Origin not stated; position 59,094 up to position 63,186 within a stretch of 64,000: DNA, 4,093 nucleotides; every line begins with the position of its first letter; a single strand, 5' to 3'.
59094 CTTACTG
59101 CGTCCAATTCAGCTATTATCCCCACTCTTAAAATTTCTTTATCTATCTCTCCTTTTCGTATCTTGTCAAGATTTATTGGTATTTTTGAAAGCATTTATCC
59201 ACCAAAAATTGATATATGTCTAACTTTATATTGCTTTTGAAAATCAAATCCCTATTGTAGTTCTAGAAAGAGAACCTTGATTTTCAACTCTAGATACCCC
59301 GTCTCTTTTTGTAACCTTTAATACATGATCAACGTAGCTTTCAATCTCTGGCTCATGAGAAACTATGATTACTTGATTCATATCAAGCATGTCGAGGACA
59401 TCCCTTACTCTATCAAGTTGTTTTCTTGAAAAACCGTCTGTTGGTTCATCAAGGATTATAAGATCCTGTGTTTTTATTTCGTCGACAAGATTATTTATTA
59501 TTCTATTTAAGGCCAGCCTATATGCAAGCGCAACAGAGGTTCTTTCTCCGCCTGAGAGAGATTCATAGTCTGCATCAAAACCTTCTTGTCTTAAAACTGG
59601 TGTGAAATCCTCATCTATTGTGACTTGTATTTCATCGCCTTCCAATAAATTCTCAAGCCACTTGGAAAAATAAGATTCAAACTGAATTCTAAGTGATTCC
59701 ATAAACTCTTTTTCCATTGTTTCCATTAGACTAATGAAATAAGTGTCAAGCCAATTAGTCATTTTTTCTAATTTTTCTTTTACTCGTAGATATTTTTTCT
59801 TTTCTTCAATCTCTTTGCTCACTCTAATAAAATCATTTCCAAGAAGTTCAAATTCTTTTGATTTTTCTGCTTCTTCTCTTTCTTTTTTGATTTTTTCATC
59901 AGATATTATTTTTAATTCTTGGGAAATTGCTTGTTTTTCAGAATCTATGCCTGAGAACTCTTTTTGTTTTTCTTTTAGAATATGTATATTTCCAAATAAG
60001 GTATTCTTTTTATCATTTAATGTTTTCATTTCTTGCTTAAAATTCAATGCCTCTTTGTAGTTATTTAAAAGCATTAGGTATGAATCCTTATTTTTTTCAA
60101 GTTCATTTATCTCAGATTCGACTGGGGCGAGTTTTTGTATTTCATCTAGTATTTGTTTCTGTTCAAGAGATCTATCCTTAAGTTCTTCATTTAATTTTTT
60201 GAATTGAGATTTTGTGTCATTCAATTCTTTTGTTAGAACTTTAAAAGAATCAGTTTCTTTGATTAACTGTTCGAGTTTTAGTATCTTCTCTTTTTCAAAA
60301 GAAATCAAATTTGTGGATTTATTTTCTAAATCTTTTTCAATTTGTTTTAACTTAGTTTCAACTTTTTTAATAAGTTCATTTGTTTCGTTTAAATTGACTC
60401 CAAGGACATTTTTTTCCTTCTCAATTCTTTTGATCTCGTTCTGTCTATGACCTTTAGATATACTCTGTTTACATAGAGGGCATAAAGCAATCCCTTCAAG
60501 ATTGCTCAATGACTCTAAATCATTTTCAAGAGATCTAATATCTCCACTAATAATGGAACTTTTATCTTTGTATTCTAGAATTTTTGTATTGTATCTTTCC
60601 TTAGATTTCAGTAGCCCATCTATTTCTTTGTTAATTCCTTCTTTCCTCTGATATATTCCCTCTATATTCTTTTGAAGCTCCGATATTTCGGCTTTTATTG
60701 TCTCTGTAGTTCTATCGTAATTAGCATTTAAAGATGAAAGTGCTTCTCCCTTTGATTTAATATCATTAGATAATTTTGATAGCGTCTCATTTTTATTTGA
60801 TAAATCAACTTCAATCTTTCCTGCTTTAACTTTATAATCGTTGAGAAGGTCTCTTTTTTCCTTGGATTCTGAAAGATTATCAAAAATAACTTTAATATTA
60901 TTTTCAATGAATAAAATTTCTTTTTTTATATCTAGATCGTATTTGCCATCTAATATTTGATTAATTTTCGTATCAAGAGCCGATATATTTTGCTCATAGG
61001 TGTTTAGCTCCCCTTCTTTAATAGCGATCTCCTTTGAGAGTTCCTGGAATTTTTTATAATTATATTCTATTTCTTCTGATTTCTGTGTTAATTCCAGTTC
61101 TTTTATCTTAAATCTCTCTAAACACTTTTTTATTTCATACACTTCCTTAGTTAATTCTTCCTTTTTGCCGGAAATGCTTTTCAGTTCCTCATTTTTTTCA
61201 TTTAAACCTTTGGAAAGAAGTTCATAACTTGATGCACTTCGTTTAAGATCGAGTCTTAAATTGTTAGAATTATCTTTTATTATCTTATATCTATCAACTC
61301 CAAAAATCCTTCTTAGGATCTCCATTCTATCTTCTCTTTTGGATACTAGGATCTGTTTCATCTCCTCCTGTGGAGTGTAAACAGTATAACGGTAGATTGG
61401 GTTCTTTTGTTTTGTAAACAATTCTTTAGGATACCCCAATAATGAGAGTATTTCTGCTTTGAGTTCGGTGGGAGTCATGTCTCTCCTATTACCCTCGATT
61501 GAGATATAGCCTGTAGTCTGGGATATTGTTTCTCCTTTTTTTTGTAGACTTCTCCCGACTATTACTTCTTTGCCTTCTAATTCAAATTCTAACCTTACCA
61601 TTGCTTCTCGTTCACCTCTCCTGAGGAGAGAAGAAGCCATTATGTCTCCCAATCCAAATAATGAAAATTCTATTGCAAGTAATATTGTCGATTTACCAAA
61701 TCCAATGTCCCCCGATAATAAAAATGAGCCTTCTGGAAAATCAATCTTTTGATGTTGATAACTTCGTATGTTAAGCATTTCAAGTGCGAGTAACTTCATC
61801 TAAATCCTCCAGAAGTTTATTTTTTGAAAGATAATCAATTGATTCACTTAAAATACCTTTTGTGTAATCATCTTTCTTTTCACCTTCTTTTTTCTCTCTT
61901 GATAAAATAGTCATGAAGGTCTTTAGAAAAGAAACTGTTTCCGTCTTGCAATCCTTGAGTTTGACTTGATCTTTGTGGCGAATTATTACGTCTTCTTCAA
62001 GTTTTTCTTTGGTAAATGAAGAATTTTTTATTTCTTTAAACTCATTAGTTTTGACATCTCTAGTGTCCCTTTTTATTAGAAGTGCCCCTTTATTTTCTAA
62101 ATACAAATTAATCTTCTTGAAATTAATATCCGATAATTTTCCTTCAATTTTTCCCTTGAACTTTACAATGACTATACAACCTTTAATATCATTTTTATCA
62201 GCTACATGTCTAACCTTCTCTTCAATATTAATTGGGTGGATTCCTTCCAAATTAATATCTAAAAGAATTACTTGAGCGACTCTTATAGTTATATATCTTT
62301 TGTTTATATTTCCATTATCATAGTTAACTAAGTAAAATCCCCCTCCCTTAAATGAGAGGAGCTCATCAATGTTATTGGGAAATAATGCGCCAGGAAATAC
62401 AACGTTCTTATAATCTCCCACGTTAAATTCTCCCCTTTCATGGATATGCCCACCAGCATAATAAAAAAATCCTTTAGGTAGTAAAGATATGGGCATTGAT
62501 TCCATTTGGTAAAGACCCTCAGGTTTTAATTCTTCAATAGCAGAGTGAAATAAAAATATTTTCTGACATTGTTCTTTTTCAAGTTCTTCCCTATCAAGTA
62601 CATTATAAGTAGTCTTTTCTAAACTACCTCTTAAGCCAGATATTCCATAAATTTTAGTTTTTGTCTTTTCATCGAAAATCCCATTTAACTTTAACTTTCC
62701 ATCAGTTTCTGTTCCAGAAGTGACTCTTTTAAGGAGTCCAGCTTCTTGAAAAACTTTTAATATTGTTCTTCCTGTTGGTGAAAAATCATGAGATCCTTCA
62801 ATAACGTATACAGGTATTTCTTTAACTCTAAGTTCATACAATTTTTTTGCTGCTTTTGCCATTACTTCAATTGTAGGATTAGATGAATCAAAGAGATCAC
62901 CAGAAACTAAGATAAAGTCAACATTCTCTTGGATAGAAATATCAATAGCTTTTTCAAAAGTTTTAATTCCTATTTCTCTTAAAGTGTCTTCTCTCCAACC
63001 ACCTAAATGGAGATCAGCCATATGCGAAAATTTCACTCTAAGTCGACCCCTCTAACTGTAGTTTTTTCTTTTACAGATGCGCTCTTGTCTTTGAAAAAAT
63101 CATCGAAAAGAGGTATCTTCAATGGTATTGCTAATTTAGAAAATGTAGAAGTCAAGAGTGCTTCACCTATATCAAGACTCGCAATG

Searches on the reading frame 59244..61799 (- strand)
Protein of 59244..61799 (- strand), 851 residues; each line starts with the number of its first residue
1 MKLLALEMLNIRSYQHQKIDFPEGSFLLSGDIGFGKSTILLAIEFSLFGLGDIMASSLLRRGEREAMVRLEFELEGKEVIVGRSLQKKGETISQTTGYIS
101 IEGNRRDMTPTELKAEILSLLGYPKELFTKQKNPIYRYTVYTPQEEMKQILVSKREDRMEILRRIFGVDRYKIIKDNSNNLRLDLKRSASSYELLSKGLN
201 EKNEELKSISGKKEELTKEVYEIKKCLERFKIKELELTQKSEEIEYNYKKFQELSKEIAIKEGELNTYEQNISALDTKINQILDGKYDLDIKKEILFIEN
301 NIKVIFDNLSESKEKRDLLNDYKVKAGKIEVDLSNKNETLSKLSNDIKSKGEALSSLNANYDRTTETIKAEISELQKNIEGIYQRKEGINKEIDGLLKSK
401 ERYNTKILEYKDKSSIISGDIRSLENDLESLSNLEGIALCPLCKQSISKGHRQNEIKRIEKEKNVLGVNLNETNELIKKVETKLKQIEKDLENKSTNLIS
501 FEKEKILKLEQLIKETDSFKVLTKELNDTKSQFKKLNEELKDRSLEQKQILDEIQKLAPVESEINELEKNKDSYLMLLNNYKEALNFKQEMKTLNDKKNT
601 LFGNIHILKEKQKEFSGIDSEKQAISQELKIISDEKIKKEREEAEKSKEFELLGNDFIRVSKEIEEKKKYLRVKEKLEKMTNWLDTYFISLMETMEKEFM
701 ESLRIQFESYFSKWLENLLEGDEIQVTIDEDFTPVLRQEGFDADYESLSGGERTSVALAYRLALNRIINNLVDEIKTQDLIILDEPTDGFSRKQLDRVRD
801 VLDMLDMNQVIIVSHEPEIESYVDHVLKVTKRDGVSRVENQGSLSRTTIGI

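Call 39: search_protein_families(library=pfam, proteins=[window:59244-61799:-], max_evalue=0.001)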
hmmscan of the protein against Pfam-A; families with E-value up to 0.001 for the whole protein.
window:59244-61799:- (851 aa): 5 families
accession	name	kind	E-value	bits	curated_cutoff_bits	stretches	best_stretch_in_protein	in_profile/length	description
PF13476.12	AAA_23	-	4.6e-07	31.1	27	1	6-235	2-177/201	AAA domain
PF02463.25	SMC_N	-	1.3e-06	28.4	40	0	527-836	114-219/220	RecF/RecN/SMC N terminal domain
PF13555.12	AAA_29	-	2.3e-05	24.5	27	1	4-46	2-45/61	P-loop containing region of AAA domain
PF11887.13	Mce4_CUP1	-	0.00021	21.4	32.6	0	466-588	59-181/222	Cholesterol uptake porter CUP1 of Mce4, putative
PF13558.12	SbcC_Walker_B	-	0.00037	21.1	27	1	741-802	26-88/90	SbcC/RAD50-like, Walker B motif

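Call 82: find_encoding_contigs(protein=window:59244-61799:-, flank=10000, max_places=3)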
Protein window:59244-61799:- (851 aa): no gene with exactly this product is on record in the collection.

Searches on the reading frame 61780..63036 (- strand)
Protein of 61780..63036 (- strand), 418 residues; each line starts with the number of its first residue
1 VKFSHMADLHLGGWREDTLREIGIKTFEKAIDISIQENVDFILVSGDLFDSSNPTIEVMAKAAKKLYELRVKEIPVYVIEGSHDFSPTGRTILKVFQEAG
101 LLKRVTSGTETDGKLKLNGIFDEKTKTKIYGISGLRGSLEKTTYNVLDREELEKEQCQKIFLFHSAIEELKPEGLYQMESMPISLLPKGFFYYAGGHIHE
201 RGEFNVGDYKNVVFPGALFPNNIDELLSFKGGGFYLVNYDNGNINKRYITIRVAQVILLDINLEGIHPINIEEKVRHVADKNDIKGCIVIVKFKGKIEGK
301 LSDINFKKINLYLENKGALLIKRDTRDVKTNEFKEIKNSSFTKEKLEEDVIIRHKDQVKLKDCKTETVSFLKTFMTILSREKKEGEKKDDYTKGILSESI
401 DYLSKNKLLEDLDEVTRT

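Call 39: search_protein_families(library=pfam, proteins=[window:61780-63036:-], max_evalue=0.001)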
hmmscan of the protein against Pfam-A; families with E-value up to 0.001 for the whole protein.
window:61780-63036:- (418 aa): 1 family
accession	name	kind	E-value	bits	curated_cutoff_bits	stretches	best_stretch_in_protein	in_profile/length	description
PF00149.33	Metallophos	-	9.6e-13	49.4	21.5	1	1-200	1-190/191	Calcineurin-like phosphoesterase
